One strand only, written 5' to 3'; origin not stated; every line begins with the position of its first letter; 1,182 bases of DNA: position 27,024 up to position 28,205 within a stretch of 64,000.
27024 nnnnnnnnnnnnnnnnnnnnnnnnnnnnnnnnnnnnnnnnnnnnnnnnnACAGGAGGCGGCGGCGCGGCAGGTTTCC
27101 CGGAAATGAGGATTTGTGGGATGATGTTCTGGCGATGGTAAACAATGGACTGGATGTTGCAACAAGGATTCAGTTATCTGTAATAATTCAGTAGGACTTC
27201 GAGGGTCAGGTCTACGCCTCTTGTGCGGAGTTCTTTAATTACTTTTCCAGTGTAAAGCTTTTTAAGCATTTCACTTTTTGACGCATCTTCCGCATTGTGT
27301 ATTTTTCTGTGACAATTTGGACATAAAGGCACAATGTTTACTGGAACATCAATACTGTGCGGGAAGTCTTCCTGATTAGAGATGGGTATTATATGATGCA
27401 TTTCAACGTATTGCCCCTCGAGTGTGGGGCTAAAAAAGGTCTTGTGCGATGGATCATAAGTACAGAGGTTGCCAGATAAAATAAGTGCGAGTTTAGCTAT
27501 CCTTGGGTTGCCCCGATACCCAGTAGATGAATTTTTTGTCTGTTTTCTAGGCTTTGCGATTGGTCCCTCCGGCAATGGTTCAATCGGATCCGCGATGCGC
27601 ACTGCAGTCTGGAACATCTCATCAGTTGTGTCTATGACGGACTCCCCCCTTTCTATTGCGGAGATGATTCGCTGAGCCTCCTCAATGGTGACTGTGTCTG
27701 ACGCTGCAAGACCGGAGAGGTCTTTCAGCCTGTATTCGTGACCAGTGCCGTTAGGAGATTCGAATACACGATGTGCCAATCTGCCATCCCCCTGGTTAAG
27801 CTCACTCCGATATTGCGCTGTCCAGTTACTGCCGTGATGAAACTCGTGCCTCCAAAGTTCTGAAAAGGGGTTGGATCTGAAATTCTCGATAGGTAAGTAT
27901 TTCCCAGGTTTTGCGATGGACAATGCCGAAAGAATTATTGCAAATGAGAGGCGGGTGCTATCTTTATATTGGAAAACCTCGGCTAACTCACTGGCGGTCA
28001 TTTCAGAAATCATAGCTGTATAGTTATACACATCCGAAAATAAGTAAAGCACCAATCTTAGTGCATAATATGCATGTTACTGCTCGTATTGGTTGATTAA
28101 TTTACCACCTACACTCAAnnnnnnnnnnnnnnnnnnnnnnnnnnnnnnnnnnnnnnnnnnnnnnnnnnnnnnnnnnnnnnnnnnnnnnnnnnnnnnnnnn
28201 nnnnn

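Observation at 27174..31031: Candidate R-M system: HNH endonuclease divergent from a 970-aa HTH + amino-MTase + C5-MTase triple fusion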

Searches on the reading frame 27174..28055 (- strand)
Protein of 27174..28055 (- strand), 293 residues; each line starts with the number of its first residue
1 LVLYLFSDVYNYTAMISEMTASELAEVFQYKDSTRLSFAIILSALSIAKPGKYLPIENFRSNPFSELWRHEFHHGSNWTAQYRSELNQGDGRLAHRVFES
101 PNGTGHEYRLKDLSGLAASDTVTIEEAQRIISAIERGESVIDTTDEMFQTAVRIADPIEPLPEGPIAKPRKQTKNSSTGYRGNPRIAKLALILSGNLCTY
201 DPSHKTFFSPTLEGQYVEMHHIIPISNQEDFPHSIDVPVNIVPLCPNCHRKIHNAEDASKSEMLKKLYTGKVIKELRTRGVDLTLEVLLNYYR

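Call 3: search_protein_families(library=pfam, proteins=[window:27174-28055:-], max_evalue=0.01)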
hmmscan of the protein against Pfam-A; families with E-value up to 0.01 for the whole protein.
window:27174-28055:- (293 aa): 2 families
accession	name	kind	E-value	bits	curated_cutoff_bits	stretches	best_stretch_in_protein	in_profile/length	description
PF01844.29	HNH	-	7e-08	32.9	21.4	1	215-254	12-46/47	HNH endonuclease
PF13391.12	HNH_2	-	1.4e-05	25.3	21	1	214-252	10-58/66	HNH endonuclease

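Call 4: search_protein_families(library=ncbifam, proteins=[window:27174-28055:-], max_evalue=0.01)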
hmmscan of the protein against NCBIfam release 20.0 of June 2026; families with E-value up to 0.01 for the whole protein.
window:27174-28055:- (293 aa): 0 families

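Call 12: find_homologous_proteins(query=window:27174-28013:-, max_evalue=0.001)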
Query window:27174-28013:- (279 aa): 43 proteins with E <= 0.001 among 1565 candidates.
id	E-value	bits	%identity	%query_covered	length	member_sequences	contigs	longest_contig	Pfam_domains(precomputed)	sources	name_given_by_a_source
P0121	3.8e-185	631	100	100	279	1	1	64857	PF01844.30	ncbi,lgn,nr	ncbi:MAG: HNH endonuclease signature motif containing protein [bacterium]|nr:HNH endonuclease signat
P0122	1.2e-114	400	62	100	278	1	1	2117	PF01844.30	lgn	-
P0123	1.4e-114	400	63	100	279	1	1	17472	PF13391.13,PF01844.30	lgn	-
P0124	3.7e-109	382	60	100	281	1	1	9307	PF01844.30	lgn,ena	-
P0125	4.5e-82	293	49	99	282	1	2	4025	PF13391.13,PF01844.30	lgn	-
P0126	1.3e-81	292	51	100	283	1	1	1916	PF01844.30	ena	-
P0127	2.3e-77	278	48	99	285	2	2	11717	PF13391.13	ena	-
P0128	7.3e-77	276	46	99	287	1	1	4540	-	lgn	-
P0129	3.6e-74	268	46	99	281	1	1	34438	PF13391.13,PF01844.30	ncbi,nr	ncbi:MAG: hypothetical protein GY858_08780 [Candidatus Omnitrophica bacterium]|nr:hypothetical prote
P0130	1.6e-68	249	44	99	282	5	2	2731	-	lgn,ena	-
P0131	4.9e-67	244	44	97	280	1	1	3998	PF01844.30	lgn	-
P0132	7.4e-67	244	43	99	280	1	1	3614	-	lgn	-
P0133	1.2e-66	243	45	99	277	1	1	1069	-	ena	-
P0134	4.1e-66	241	44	98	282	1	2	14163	-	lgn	-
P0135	4.9e-64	234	44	99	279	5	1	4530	-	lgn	-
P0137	2.2e-58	216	43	97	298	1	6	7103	PF01844.30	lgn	-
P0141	1.3e-27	115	38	74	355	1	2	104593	PF01844.30,PF12102.14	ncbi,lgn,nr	ncbi:MAG: DUF3578 domain-containing protein [Pseudomonadota bacterium]|nr:DUF3578 domain-containing 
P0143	6.8e-21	93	39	54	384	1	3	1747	PF01844.30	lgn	-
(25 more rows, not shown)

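Call 19: search_solved_structures(query=window:27174-28013:-, max_evalue=1, show_alignments=2)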
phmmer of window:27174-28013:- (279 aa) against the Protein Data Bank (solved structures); distinct sequences matched with E-value up to 1: 2.
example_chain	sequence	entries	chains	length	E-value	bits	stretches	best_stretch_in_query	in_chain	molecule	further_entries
6ghc_A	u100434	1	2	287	2.1e-07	33.8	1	137-255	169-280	5-methylcytosine-specific restriction enzyme A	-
9nvu_P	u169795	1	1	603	0.057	15.9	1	205-260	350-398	OrufIscB-REC-swap 49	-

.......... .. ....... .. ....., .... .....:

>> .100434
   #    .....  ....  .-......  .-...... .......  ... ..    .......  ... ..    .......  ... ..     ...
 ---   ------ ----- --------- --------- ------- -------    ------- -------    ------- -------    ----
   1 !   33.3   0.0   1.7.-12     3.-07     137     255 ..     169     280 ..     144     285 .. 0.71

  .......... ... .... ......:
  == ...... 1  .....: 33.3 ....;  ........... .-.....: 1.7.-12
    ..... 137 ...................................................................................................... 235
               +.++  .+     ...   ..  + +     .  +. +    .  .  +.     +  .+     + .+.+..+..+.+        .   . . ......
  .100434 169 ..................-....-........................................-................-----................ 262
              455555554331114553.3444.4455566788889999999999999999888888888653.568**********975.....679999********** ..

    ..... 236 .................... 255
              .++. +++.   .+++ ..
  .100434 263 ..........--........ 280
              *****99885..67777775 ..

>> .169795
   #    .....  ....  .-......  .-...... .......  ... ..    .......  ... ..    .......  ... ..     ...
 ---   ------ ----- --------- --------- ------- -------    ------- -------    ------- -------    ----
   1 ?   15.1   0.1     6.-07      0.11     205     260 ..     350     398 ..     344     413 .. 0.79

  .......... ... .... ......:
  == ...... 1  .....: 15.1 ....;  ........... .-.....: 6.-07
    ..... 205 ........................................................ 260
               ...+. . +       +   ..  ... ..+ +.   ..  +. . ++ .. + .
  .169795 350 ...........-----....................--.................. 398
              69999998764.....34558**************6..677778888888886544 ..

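Call 39: predict_structure(alignment_id=A2)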
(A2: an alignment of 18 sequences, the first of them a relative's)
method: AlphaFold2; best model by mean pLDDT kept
length: 279 residues; sequences in the alignment: 18
mean_pLDDT: 90.2   pTM: 0.80
mean pLDDT of the five models: 90.2, 90.1, 89.8, 89.1, 88.2
residues with pLDDT >= 90: 181; 70-90: 88; 50-70: 10; < 50: 0
segments of 3 or more residues with pLDDT < 50: none
pLDDT, mean of each block of 10 residues (from residue 1): 85 88 94 83 91 87 81 89 88 90 95 93 82 87 91 87 83 94 94 79 94 95 97 95 96 97 96 95
secondary structure, 60 per line:
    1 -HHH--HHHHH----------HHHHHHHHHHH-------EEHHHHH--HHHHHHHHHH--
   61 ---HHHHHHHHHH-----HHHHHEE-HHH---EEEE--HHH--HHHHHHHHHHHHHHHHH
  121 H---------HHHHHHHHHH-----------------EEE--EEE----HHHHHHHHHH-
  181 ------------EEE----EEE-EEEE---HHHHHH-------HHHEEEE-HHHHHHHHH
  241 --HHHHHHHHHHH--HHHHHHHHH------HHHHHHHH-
elements in order: H7-11 H22-32 H42-46 H49-58 H64-73 H79-83 E93-96 H104-121 H131-140 E158-160 E163-165 H170-179 E193-195 E200-202 E204-207 H211-216 E227-230 H232-240 H243-253 H256-264 H271-278

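Call 45: fold_search(model_id=the predicted structure, library=pdb)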
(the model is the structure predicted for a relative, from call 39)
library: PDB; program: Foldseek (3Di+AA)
matches with E <= 10: 167; with E <= 0.001: 2
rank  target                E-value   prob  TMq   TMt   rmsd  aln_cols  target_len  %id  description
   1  6ghc_B                2.2e-05  1.00  0.28  0.27  18.0       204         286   23  Modification dependent EcoKMcrA restriction endonuclease (released 2018-08-08)
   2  6ghc_A                5.1e-05  1.00  0.28  0.28  16.6       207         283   20  Modification dependent EcoKMcrA restriction endonuclease (released 2018-08-08)
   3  5zmm_F                1.4e-02  0.91  0.26  0.17  15.1       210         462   14  Structure of the Type IV phosphorothioation-dependent restriction endonuclease ScoMcrA (released 2018-09-26)
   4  5zmm_A                1.9e-02  1.00  0.25  0.14   2.9        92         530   24  Structure of the Type IV phosphorothioation-dependent restriction endonuclease ScoMcrA (released 2018-09-26)
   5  5zmm_D                3.9e-02  0.99  0.26  0.15   6.7       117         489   20  Structure of the Type IV phosphorothioation-dependent restriction endonuclease ScoMcrA (released 2018-09-26)
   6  9liq_A                4.3e-02  0.54  0.24  0.14  19.3       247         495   11  CryoEM Structures Uncover the Unexpected Hinges of IscB for Enhanced Gene Editing (released 2026-01-21)
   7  1tqi                  5.4e-02  0.20  0.21  0.21  16.6       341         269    9  Crystal Structure of A. Fulgidus Rio2 Serine Protein Kinase (released 2004-09-28)
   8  5zmm_C                6.7e-02  1.00  0.25  0.14   3.0        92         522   24  Structure of the Type IV phosphorothioation-dependent restriction endonuclease ScoMcrA (released 2018-09-26)
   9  5zmm_E                1.0e-01  0.99  0.25  0.15   2.9        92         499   24  Structure of the Type IV phosphorothioation-dependent restriction endonuclease ScoMcrA (released 2018-09-26)
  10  5zmm_B                1.0e-01  0.99  0.25  0.14   2.9        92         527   24  Structure of the Type IV phosphorothioation-dependent restriction endonuclease ScoMcrA (released 2018-09-26)
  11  9efw_A                2.7e-01  0.66  0.24  0.47   6.9       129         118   14  Co-crystal structure of yeast Forkhead transcription factor Fkh1 bound to DNA (released 2025-09-24)
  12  6el8_A                4.7e-01  0.63  0.21  0.53   5.4       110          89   14  Crystal structure of the Forkhead domain of human FOXN1 in complex with DNA (released 2017-11-15)
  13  9gm7_D                4.7e-01  0.47  0.23  0.23  13.1       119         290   13  MukBEF in a nucleotide-bound state with open neck gate (monomer) (released 2025-03-26)
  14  8bzm_E                4.9e-01  0.54  0.20  0.47   5.5        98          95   16  FOXK1-ELF1-heterodimer bound to DNA (released 2023-12-27)
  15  9gm9_D                4.9e-01  0.28  0.23  0.21  15.4       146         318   14  MukBEF in a DNA capture state (released 2025-03-26)
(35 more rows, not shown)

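Call 47: find_encoding_contigs(protein=P0124, flank=5000, max_places=1)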
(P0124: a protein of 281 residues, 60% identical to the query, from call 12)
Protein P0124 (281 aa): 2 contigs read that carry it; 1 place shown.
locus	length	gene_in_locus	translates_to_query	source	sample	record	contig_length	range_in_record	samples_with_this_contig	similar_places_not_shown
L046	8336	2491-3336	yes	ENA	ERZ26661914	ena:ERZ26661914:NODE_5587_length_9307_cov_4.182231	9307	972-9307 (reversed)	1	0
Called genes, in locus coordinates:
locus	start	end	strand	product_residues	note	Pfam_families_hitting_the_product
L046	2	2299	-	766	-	?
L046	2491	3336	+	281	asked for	PF01844:HNH (weak)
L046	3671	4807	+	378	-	PF00814:TsaD, PF22521:HypF_C_2 (faint)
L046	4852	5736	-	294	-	-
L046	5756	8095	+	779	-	PF00133:tRNA-synt_1, PF09334:tRNA-synt_1g, PF08264:Anticodon_1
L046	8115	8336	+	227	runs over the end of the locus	PF13367:PrsW-protease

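Call 48: find_encoding_contigs(protein=P0127, flank=5000, max_places=1)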
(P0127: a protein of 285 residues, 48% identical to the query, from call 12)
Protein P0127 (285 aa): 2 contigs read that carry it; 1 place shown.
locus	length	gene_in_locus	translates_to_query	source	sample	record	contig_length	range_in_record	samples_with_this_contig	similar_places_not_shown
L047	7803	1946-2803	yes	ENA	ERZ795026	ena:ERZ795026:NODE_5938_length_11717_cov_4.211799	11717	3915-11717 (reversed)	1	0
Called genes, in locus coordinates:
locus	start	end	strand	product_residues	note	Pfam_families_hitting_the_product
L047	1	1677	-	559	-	?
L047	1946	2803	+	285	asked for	PF13391:HNH_2 (weak)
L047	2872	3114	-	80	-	-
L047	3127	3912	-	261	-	-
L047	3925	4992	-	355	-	-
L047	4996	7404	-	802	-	-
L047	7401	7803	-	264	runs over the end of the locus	-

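Call 49: find_encoding_contigs(protein=P0137, flank=5000, max_places=1)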
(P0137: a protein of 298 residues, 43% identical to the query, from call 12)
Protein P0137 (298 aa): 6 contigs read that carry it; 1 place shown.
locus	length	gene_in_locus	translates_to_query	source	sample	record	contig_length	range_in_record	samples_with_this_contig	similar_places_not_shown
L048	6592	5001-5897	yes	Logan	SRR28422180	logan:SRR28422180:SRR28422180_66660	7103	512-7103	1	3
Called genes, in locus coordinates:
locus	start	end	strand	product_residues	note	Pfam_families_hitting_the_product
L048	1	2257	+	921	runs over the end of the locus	?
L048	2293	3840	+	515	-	PF01555:N6_N4_Mtase, PF02086:MethyltransfD12 (faint), PF01170:UPF0020 (faint)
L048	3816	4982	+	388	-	PF00145:DNA_methylase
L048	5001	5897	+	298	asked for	PF01844:HNH (faint)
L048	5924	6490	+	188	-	-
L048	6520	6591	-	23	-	?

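Call 53: search_protein_families(library=pfam, proteins=[P0141, P0143], max_evalue=0.001)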
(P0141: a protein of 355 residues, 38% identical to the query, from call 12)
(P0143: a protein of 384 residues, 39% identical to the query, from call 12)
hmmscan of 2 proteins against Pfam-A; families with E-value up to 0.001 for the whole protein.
P0141 (355 aa): 3 families
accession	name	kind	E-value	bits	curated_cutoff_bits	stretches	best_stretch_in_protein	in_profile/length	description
PF12102.13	MrcB_N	-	4.8e-43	147.4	25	1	14-193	5-182/183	MrcB-like, N-terminal domain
PF01844.29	HNH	-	6.6e-06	26.6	21.4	1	276-316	10-45/47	HNH endonuclease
PF13391.12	HNH_2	-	0.00059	20.1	21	0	277-314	8-57/66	HNH endonuclease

P0143 (384 aa): 2 families
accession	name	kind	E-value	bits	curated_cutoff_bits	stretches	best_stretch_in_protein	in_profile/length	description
PF01844.29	HNH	-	2.4e-07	31.2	21.4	1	305-344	12-46/47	HNH endonuclease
PF13391.12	HNH_2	-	3.3e-05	24.1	21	1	305-345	10-61/66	HNH endonuclease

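Call 62: search_protein_families(library=padloc, proteins=[window:27174-28013:-], max_evalue=0.001)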
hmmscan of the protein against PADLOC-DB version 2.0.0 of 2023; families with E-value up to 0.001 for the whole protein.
window:27174-28013:- (279 aa): 1 family
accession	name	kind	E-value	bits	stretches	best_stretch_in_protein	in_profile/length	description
PDLC03656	mREase_IV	-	8.9e-08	30.2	1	170-254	193-269/277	Type IV methyl-directed restriction enzyme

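Call 73: search_dna_similar(query=window:27174-28013:-, collection=plasmids, mode=protein, max_evalue=0.001, max_rows=15)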
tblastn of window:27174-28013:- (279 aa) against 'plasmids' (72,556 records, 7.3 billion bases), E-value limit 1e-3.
Records with a match: 1388; places in all: 1399; records where one place covers at least 80% of the query: 0.
Best place of each record, by identity: <60% 1388.
By first word of the organism name: Klebsiella 958; Escherichia 151; Enterobacter 131; Citrobacter 32; Salmonella 25; Raoultella 19; Leclercia 14; Cronobacter 8; Serratia 7; Phytobacter 6; and 20 more.
By predicted mobility (MOB-suite, as given by PLSDB): non-mobilizable 765; conjugative 433; mobilizable 190.
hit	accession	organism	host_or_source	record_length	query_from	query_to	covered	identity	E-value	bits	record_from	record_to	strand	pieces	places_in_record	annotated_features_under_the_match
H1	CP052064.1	Bacillus thuringiensis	soil sample,soil sample from Harissa ...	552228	111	278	60%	33.3%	2e-17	89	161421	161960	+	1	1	hypothetical protein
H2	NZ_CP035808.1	Thiospirochaeta perfilievii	cell culture,Thiodendron" bacterial ...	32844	9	157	53%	37.3%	4e-18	91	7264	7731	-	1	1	hypothetical protein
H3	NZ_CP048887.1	Priestia megaterium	culture,agricultural soil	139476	111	279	61%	31.2%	7e-16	85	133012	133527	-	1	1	HNH endonuclease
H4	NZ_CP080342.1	Lacticaseibacillus paracasei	pure culture,Sweet Potato Sour Liquid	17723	127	278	54%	34.2%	3e-17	89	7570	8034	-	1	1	DUF3578 domain-containing protein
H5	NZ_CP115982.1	Enterobacter asburiae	Homo sapiens,urine, neonate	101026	152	279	46%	40.5%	2e-16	86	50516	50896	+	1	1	HNH endonuclease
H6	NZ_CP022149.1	Enterobacter roggenkampii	water,wastewater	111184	152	279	46%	40.5%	2e-16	86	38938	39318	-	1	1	HNH endonuclease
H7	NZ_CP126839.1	Enterobacter hormaechei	Homo sapiens,isolated bacterial ...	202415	152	279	46%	40.5%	2e-16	86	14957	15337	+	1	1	HNH endonuclease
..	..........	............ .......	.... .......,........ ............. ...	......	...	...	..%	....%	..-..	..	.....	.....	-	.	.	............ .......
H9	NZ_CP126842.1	Enterobacter hormaechei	Homo sapiens,isolated bacterial ...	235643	152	279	46%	40.5%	2e-16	86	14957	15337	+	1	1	HNH endonuclease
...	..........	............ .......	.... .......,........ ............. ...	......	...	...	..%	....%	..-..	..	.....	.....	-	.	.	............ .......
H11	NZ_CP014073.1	Klebsiella quasipneumoniae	Homo sapiens,urine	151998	153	279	46%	40.5%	3e-16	86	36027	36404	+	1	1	HNH endonuclease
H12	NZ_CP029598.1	Klebsiella quasipneumoniae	Homo sapiens,urine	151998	153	279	46%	40.5%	3e-16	86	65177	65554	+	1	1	HNH endonuclease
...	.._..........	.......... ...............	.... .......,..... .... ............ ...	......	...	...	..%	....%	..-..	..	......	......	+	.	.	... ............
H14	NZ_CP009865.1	Klebsiella pneumoniae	perirectal swab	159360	153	279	46%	40.5%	3e-16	86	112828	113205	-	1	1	HNH endonuclease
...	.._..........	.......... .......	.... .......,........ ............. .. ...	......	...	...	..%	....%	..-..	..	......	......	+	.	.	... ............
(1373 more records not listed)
